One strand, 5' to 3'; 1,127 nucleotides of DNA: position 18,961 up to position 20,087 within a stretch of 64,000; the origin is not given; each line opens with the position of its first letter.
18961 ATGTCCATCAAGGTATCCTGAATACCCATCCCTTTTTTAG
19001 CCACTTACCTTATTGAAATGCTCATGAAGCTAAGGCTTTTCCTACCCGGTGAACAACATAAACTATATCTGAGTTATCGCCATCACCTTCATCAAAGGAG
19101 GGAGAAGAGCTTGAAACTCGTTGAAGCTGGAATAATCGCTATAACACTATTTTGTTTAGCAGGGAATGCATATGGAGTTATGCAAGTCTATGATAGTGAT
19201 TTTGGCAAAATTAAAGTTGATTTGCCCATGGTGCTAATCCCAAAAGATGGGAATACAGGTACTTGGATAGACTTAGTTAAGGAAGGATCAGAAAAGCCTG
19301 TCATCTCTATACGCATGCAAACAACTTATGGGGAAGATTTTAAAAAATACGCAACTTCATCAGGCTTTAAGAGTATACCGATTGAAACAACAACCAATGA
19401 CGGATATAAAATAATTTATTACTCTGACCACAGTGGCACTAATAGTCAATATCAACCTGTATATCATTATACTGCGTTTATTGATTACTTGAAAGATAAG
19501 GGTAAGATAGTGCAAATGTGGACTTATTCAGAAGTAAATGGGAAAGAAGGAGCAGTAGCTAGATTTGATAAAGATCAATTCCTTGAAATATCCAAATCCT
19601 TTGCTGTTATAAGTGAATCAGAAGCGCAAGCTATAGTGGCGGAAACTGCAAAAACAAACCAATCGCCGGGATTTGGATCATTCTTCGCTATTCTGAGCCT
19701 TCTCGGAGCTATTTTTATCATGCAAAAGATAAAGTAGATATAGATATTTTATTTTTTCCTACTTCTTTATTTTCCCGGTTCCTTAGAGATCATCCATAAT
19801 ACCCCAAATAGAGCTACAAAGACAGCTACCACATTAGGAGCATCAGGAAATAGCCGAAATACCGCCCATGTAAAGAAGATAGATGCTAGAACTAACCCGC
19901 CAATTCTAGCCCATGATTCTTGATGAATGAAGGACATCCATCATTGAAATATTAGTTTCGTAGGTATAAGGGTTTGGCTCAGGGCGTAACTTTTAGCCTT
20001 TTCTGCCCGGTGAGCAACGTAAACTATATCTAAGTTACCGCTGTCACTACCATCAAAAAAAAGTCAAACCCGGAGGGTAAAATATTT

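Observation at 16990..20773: Four consecutive secreted or membrane genes that share a duplicated promoter/leader module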

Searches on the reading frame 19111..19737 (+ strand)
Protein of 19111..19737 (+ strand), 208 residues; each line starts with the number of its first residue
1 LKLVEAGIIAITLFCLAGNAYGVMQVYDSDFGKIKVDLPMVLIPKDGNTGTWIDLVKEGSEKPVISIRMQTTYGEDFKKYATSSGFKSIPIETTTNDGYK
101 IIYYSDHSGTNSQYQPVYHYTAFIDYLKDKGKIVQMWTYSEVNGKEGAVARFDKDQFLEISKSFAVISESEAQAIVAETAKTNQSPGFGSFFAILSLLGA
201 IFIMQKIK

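Call 12: search_protein_families(library=pfam, proteins=[window:19111-19737:+], max_evalue=0.1)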
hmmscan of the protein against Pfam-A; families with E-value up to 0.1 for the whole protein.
window:19111-19737:+ (208 aa): 1 family
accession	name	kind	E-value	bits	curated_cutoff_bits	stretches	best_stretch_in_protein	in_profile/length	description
PF18204.6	PGF-CTERM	-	0.00034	20.9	18.8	1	186-203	2-19/23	PGF-CTERM motif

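Call 24: find_homologous_proteins(query=window:19111-19737:+, max_evalue=0.001)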
Query window:19111-19737:+ (208 aa): 6 proteins with E <= 0.001 among 181 candidates.
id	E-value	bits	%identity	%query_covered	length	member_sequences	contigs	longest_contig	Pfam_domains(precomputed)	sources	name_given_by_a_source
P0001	1.4e-132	457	100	100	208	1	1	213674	-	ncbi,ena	-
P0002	5.0e-87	309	67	100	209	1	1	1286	PF18204.7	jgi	jgi:hypothetical protein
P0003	3.0e-75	270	66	91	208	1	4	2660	-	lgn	-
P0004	5.1e-70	253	61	93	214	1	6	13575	-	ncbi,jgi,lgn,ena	-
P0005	8.3e-69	249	59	99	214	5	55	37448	-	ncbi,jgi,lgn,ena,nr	ncbi:MAG: hypothetical protein QM438_10150 [Euryarchaeota archaeon]|nr:hypothetical protein [Euryarc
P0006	7.8e-64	233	58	96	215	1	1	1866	-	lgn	-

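Call 25: find_encoding_contigs(protein=P0001, flank=10000, max_places=3)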
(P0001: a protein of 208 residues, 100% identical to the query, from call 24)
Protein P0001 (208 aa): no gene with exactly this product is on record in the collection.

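Call 26: find_encoding_contigs(protein=P0005, flank=10000, max_places=10)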
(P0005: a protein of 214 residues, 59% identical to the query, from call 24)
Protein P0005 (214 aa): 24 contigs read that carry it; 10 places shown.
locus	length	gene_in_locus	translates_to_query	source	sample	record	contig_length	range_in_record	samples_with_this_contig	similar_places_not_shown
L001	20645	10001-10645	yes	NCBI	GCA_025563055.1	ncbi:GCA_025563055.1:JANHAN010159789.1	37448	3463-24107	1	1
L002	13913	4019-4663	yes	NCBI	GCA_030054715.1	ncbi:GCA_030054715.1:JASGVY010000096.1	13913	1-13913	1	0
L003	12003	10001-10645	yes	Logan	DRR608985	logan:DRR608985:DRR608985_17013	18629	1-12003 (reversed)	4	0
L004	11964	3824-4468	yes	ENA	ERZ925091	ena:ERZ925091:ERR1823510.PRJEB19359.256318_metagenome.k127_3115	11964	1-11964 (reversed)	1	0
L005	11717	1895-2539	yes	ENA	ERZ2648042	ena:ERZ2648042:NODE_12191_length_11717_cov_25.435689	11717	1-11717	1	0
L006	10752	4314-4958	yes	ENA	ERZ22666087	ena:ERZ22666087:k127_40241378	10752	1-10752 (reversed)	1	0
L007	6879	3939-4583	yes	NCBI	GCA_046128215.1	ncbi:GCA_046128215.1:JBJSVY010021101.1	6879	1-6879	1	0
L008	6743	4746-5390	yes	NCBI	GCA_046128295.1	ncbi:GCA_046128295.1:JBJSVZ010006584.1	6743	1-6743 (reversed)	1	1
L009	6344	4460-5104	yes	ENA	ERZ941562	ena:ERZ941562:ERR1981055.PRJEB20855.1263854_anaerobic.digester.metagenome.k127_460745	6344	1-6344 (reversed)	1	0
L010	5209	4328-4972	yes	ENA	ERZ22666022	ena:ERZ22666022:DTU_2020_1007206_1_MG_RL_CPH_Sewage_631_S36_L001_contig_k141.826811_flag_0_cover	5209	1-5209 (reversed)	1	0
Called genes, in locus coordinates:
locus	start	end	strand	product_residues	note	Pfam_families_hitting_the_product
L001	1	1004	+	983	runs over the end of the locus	PF04313:HSDR_N, PF04851:ResIII, PF00270:DEAD (faint), PF18766:SWI2_SNF2, PF00271:Helicase_C (weak), PF22679:T1R_D3-like, PF11867:T1RH-like_C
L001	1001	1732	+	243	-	PF01863:YgjP-like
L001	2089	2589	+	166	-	-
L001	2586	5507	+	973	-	PF22548:AEP-TOTE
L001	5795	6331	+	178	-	PF13022:HTH_Tnp_1_2, PF13384:HTH_23 (weak)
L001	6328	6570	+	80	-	-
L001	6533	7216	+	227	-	-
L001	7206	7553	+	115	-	-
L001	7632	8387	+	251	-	PF00142:Fer4_NifH, PF01656:CbiA, PF02374:ArsA_ATPase (faint), PF06564:CBP_BcsQ, PF07015:VirC1 (faint), PF09140:MipZ, PF10609:ParA, PF13614:AAA_31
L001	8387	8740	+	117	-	-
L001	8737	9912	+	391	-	PF00805:Pentapeptide (faint), PF13576:Pentapeptide_3, PF13599:Pentapeptide_4 (weak), PF07885:Ion_trans_2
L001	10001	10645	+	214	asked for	-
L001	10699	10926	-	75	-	-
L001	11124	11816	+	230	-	PF02805:Ada_Zn_binding (weak)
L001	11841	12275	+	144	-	PF00565:SNase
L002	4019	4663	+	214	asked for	-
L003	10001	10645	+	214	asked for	-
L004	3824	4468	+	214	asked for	-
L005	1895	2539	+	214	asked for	-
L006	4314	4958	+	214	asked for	-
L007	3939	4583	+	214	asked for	-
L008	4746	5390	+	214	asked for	-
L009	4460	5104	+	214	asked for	-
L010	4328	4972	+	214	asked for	-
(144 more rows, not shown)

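Call 30: find_encoding_contigs(protein=P0002, flank=10000, max_places=4)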
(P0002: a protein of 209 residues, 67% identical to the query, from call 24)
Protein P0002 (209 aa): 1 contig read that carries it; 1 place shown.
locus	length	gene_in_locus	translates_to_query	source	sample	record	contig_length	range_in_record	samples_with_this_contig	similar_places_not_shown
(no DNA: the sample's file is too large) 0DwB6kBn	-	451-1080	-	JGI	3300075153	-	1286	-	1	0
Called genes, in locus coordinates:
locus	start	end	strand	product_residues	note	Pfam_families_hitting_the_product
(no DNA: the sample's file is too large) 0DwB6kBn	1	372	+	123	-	?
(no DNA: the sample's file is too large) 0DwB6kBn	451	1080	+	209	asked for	PF18204:PGF-CTERM (weak)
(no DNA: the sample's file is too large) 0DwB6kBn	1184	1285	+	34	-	?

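Call 31: find_encoding_contigs(protein=P0003, flank=10000, max_places=4)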
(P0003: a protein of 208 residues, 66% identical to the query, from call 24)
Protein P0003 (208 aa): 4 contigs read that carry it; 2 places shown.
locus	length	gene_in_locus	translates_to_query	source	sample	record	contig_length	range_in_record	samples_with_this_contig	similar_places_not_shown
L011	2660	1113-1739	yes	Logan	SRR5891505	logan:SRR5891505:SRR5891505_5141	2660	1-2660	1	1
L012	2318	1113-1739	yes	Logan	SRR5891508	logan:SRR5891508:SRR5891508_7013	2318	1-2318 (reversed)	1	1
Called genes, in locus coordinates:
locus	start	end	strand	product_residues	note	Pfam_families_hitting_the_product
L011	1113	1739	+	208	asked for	-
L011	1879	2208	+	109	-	-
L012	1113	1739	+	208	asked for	-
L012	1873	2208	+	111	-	-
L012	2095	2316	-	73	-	?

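Call 32: find_encoding_contigs(protein=P0004, flank=10000, max_places=6)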
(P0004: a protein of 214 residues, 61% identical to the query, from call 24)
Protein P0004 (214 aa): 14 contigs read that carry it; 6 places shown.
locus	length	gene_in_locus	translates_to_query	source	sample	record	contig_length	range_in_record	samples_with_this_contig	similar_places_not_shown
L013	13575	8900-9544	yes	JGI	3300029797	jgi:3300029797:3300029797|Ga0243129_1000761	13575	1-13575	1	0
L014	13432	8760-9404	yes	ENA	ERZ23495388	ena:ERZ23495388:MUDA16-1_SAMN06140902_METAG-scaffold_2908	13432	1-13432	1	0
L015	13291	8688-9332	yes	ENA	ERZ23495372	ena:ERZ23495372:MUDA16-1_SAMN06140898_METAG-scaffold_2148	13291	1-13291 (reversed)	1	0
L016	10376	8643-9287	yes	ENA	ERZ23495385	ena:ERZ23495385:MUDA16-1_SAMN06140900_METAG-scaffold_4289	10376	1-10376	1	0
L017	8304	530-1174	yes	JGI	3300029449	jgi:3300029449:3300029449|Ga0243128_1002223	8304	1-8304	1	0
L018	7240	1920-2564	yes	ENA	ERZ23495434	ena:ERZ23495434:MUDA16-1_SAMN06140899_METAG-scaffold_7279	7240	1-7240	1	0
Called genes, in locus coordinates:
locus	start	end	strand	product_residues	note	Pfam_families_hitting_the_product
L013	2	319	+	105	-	?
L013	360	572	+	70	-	-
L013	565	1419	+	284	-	-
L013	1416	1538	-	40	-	-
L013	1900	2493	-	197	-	-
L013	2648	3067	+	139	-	-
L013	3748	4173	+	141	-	-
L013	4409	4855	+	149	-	-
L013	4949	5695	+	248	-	PF00145:DNA_methylase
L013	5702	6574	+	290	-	PF09549:RE_Bpu10I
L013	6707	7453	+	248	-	PF00142:Fer4_NifH (weak), PF01656:CbiA, PF02374:ArsA_ATPase (faint), PF06564:CBP_BcsQ, PF07015:VirC1 (faint), PF09140:MipZ, PF10609:ParA, PF13614:AAA_31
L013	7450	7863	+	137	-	-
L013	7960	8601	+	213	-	-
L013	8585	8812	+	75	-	-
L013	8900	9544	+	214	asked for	-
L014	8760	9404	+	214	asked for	-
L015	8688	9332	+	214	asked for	-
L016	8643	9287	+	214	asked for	-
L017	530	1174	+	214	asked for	-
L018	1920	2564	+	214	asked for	-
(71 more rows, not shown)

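Call 35: find_related_loci(query=A2, collection=genome_contigs, flank=6000)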
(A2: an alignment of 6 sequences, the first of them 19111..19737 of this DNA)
Query A2 (208 aa) in genome_contigs; peptide patterns used: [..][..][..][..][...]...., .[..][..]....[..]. (x = any residue, [..] = any of these).
38 stretches matched a pattern, but none encodes a relative of the query by tblastn (E <= 1e-3).

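Call 36: find_related_loci(query=A2, collection=viral_contigs, flank=6000)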
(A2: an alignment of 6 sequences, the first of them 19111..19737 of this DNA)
Query A2 (208 aa) in viral_contigs; peptide patterns used: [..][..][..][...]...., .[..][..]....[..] (x = any residue, [..] = any of these).
125 stretches matched a pattern, but none encodes a relative of the query by tblastn (E <= 1e-3).

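Call 37: find_related_loci(query=A2, collection=metagenome_contigs, flank=5000)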
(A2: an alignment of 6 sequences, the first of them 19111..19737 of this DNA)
Query A2 (208 aa) in metagenome_contigs; peptide patterns used: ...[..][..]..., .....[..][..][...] (x = any residue, [..] = any of these).
600 stretches matched a pattern, but none encodes a relative of the query by tblastn (E <= 1e-3).
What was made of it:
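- Tried and rejected: The C-family alignment found nothing in genomes, viral or metagenome contigs (calls 35-37).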

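Call 68: search_protein_families(library=padloc, proteins=[window:19111-19737:+], max_evalue=0.01)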
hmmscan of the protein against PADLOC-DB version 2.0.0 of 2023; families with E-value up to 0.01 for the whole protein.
window:19111-19737:+ (208 aa): 0 families

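Call 69: search_protein_families(library=phrogs, proteins=[window:19111-19737:+], max_evalue=0.01)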
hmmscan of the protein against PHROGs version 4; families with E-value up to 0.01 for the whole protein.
window:19111-19737:+ (208 aa): 0 families

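Call 76: find_related_loci(query=A3, collection=viral_contigs, flank=6000)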
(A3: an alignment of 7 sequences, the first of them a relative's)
Query A3 (178 aa) in viral_contigs; peptide patterns used: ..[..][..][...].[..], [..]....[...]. (x = any residue, [..] = any of these).
112 stretches matched a pattern, but none encodes a relative of the query by tblastn (E <= 1e-3).
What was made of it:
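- Tried and rejected: The B family found nothing in viral contigs (call 76).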

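Call 78: search_dna_similar(query=window:19111-19737:+, collection=plasmids, mode=protein, max_evalue=0.001)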
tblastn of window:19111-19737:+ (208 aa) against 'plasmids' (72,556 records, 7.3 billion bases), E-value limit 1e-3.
No match.

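Call 80: predict_structure(alignment_id=A3)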
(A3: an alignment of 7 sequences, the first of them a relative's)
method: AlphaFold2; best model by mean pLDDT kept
length: 178 residues; sequences in the alignment: 7
mean_pLDDT: 82.8   pTM: 0.75
mean pLDDT of the five models: 82.8, 79.1, 67.2, 53.0, 49.4
residues with pLDDT >= 90: 81; 70-90: 57; 50-70: 33; < 50: 7
segments of 3 or more residues with pLDDT < 50: 17-23
pLDDT, mean of each block of 10 residues (from residue 1): 60 52 65 78 62 88 92 77 94 94 90 93 95 90 96 93 84 89
secondary structure, 60 per line:
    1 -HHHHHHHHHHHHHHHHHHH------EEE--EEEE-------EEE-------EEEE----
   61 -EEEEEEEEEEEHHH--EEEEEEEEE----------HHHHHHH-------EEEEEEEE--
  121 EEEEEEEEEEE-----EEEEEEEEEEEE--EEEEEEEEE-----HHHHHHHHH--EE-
elements in order: H2-20 E27-29 E32-35 E43-45 E53-56 E62-72 E78-86 H97-103 E111-118 E121-131 E137-148 E151-159 H165-173

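Call 81: predict_structure(alignment_id=A2)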
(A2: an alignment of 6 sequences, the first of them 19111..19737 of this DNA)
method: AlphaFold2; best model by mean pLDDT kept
length: 208 residues; sequences in the alignment: 6
mean_pLDDT: 75.8   pTM: 0.69
mean pLDDT of the five models: 75.8, 65.2, 64.6, 54.9, 37.6
residues with pLDDT >= 90: 56; 70-90: 89; 50-70: 34; < 50: 29
segments of 3 or more residues with pLDDT < 50: 12-20, 183-193
pLDDT, mean of each block of 10 residues (from residue 1): 50 42 82 87 82 86 88 83 85 93 88 81 86 88 60 88 92 82 44 50 52
secondary structure, 60 per line:
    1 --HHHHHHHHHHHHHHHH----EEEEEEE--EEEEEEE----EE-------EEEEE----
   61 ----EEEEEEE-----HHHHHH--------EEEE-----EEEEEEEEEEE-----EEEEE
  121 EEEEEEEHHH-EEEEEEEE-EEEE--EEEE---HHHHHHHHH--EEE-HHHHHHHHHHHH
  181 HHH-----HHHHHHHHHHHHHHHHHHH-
elements in order: H3-18 E23-29 E32-38 E52-56 E65-71 H77-82 E91-94 E100-110 E116-127 E132-139 E141-144 E147-150 H154-162 E165-167 H169-183 H189-207

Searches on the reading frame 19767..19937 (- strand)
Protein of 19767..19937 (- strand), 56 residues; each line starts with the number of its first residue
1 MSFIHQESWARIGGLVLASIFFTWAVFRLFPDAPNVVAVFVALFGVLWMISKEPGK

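Call 12: search_protein_families(library=pfam, proteins=[window:19767-19937:-], max_evalue=0.1)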
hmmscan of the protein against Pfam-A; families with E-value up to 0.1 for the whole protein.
window:19767-19937:- (56 aa): 1 family
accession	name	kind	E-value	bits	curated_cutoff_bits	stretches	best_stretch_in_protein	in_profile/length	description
PF02038.21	ATP1G1_PLM_MAT8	-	0.0059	16.4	26.9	0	11-23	14-26/48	ATP1G1/PLM/MAT8 family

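Call 68: search_protein_families(library=padloc, proteins=[window:19767-19937:-], max_evalue=0.01)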
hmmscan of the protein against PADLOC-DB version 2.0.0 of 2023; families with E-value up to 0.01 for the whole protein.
window:19767-19937:- (56 aa): 0 families

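Call 69: search_protein_families(library=phrogs, proteins=[window:19767-19937:-], max_evalue=0.01)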
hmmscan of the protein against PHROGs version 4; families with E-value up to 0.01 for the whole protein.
window:19767-19937:- (56 aa): 0 families
